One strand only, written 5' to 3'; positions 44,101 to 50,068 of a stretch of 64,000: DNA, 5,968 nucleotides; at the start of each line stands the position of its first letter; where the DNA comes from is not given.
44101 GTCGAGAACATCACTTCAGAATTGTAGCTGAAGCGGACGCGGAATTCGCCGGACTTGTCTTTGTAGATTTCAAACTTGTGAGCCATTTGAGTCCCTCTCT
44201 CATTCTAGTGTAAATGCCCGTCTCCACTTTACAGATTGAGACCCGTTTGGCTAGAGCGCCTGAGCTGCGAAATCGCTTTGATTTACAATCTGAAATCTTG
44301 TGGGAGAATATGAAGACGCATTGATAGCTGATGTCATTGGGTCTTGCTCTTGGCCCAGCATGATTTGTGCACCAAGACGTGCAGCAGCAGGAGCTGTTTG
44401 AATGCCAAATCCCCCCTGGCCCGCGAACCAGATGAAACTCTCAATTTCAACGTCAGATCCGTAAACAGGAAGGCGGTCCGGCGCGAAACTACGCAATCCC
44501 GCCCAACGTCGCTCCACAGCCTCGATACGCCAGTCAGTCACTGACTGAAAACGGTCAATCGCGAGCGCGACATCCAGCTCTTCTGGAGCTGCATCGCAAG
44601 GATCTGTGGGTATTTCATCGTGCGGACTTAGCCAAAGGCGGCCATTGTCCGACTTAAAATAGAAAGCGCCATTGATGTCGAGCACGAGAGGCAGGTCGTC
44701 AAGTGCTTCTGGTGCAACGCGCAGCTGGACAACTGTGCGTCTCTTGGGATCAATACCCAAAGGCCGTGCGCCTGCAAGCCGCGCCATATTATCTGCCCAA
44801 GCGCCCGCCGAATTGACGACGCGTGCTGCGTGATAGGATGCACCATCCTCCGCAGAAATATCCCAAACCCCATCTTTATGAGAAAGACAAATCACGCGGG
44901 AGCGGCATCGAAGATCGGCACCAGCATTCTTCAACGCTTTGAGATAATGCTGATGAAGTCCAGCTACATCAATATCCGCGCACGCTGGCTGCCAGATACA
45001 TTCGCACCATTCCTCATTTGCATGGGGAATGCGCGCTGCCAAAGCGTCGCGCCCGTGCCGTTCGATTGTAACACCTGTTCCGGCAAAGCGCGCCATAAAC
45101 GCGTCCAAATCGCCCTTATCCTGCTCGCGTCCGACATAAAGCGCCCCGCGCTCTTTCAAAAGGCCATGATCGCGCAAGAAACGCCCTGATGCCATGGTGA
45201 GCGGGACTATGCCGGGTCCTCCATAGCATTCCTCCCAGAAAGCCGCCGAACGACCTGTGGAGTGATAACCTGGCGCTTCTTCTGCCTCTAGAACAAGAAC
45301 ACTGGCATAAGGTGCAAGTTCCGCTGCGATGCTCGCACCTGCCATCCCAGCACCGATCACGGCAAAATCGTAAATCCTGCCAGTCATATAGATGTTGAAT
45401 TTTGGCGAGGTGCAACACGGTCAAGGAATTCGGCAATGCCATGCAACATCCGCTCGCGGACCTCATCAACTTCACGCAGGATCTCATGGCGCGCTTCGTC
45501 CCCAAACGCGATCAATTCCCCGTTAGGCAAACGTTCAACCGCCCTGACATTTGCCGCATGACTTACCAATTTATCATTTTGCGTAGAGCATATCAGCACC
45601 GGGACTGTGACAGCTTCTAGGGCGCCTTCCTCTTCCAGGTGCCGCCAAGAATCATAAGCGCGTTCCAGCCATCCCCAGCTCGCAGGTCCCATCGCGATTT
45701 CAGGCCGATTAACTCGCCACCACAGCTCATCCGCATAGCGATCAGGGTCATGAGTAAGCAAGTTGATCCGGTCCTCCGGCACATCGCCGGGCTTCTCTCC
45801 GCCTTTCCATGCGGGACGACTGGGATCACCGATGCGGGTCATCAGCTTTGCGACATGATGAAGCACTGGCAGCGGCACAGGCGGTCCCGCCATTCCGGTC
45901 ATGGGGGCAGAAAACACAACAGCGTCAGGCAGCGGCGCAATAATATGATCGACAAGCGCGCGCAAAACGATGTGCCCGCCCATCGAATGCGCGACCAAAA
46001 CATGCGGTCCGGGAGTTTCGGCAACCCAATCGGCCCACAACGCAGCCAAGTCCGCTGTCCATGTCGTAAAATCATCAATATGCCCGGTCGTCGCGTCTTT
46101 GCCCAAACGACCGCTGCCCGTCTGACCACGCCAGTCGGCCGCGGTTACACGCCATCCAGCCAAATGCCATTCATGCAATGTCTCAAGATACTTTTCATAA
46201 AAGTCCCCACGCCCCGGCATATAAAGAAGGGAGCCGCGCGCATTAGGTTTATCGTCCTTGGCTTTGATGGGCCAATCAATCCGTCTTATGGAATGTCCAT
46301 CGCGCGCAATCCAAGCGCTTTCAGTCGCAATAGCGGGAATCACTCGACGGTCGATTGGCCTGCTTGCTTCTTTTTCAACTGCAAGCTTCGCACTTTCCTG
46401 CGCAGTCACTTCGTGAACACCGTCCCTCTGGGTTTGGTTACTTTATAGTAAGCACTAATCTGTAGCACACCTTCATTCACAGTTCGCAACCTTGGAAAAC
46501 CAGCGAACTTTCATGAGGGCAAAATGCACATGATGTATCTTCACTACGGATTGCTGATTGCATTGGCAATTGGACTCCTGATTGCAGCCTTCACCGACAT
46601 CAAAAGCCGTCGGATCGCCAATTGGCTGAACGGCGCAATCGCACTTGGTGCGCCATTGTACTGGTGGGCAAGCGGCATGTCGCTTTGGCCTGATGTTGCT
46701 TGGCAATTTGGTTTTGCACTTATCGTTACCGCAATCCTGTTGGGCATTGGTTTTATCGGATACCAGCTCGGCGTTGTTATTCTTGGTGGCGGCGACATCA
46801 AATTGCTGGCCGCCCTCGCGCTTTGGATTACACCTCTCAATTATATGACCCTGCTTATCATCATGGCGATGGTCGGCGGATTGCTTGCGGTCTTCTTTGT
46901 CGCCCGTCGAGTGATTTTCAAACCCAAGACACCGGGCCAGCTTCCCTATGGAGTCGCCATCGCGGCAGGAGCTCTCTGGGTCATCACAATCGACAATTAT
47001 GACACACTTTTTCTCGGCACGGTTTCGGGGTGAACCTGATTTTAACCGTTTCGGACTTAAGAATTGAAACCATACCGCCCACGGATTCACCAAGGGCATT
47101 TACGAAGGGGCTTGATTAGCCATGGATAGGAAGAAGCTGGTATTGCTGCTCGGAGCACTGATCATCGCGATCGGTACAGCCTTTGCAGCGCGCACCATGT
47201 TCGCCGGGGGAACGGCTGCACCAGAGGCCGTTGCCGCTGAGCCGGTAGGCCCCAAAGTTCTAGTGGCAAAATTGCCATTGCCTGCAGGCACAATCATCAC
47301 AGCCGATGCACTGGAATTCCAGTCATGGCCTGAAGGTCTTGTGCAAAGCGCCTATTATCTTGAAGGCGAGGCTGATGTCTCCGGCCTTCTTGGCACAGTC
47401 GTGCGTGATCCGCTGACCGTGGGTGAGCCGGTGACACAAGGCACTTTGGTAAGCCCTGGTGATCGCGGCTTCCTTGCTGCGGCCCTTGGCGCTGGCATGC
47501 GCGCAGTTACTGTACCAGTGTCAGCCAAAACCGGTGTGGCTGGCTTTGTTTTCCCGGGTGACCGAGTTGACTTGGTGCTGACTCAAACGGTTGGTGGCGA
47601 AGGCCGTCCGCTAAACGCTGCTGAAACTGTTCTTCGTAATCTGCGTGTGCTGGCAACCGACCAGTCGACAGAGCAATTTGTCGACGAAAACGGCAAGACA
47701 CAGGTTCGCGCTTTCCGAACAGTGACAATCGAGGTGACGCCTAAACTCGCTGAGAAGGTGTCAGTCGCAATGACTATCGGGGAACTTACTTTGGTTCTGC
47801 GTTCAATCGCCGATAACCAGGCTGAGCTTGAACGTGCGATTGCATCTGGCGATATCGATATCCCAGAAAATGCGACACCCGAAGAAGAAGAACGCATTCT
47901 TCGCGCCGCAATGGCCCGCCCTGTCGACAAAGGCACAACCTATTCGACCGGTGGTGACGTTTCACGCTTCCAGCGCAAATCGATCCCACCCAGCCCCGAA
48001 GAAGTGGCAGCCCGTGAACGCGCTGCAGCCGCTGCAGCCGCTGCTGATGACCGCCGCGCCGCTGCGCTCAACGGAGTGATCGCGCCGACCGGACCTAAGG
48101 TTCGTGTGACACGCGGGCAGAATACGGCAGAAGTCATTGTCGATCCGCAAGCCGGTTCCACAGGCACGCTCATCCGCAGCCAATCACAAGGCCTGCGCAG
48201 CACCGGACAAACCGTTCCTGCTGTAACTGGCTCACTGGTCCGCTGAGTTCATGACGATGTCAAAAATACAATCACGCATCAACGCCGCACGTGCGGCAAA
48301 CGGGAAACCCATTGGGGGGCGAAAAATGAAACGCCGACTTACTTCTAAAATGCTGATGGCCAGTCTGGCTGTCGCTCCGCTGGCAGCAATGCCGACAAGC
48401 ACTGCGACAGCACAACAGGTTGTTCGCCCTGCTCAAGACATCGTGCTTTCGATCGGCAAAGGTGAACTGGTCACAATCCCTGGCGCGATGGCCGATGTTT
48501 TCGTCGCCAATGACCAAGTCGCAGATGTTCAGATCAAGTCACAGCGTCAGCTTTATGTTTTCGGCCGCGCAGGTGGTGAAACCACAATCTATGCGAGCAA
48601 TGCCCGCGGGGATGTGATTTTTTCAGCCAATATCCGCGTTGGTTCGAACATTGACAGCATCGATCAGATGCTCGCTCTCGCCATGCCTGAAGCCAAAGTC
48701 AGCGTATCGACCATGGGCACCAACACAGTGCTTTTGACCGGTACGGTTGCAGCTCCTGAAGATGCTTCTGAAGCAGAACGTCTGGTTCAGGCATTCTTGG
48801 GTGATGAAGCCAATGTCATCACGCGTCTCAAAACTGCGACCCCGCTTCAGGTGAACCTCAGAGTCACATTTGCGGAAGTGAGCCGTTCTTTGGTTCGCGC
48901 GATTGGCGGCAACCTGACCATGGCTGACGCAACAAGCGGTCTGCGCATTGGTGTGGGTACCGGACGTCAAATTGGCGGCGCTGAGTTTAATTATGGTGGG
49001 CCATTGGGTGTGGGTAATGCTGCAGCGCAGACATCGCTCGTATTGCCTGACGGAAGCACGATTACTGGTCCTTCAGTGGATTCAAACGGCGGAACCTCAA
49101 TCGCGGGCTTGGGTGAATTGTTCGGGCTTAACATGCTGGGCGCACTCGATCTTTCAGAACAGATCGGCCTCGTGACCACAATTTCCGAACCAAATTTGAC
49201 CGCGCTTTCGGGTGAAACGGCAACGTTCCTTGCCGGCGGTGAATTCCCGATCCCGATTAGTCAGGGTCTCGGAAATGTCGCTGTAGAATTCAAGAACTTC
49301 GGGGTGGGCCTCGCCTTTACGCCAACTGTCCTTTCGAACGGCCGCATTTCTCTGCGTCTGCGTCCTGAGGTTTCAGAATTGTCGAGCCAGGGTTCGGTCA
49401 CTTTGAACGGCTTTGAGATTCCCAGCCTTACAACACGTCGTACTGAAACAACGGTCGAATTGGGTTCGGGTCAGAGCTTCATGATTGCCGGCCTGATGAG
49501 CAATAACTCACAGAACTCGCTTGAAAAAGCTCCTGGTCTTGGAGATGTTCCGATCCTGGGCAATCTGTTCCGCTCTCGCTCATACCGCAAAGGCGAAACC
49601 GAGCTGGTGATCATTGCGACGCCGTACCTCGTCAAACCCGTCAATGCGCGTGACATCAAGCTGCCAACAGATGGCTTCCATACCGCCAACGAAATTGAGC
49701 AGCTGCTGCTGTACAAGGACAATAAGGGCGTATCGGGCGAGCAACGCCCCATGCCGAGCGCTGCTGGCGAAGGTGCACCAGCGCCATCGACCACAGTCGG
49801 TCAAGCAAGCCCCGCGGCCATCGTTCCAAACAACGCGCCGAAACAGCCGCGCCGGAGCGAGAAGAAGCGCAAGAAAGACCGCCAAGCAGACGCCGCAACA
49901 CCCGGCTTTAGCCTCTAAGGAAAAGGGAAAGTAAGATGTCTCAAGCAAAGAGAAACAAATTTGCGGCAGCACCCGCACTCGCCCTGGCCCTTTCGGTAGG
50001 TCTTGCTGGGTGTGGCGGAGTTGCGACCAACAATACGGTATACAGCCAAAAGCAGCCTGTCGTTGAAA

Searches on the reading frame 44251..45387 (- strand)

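Call 46: search_protein_families(library=pfam, proteins=[window:44251-45387:-], max_evalue=0.000001)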
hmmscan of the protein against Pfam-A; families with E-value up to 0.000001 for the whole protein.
window:44251-45387:- (378 aa): 1 family
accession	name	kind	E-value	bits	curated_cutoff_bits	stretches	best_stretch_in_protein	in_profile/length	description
PF01266.30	DAO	-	6.3e-47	161.2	27.9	1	7-341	1-352/353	FAD dependent oxidoreductase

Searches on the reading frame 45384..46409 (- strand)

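Call 46: search_protein_families(library=pfam, proteins=[window:45384-46409:-], max_evalue=0.000001)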
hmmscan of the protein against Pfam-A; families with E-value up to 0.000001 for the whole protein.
window:45384-46409:- (341 aa): 3 families
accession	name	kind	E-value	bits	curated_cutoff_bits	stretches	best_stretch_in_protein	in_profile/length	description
PF12146.15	Hydrolase_4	-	2.5e-30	106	27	1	56-315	2-239/239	Serine aminopeptidase, S33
PF12697.13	Abhydrolase_6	-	5.3e-13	50.6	26.3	1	84-292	26-193/217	Alpha/beta hydrolase family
PF00561.26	Abhydrolase_1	-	1.6e-12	48.1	25.8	1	83-304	23-235/245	alpha/beta hydrolase fold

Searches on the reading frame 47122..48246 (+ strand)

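Call 46: search_protein_families(library=pfam, proteins=[window:47122-48246:+], max_evalue=0.000001)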
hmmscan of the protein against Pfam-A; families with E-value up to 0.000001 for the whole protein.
window:47122-48246:+ (374 aa): 2 families
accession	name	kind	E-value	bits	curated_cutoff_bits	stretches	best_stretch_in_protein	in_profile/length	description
PF16976.10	RcpC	-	3.4e-32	111.2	28.8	1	116-227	1-114/114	Flp pilus assembly protein RcpC/CpaB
PF08666.17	SAF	-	1.6e-09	38.6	21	1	45-109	2-62/63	SAF domain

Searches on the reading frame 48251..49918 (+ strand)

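Call 46: search_protein_families(library=pfam, proteins=[window:48251-49918:+], max_evalue=0.000001)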
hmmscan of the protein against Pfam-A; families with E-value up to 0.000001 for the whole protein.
window:48251-49918:+ (555 aa): 2 families
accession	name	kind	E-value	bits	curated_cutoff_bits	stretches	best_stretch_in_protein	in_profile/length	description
PF00263.26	Secretin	-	4.1e-42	144.1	27.5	1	303-462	3-169/169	Bacterial type II and III secretion system protein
PF13629.12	T2SS-T3SS_pil_N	-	5.2e-19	68.2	23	1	61-130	2-71/72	Pilus formation protein N terminal region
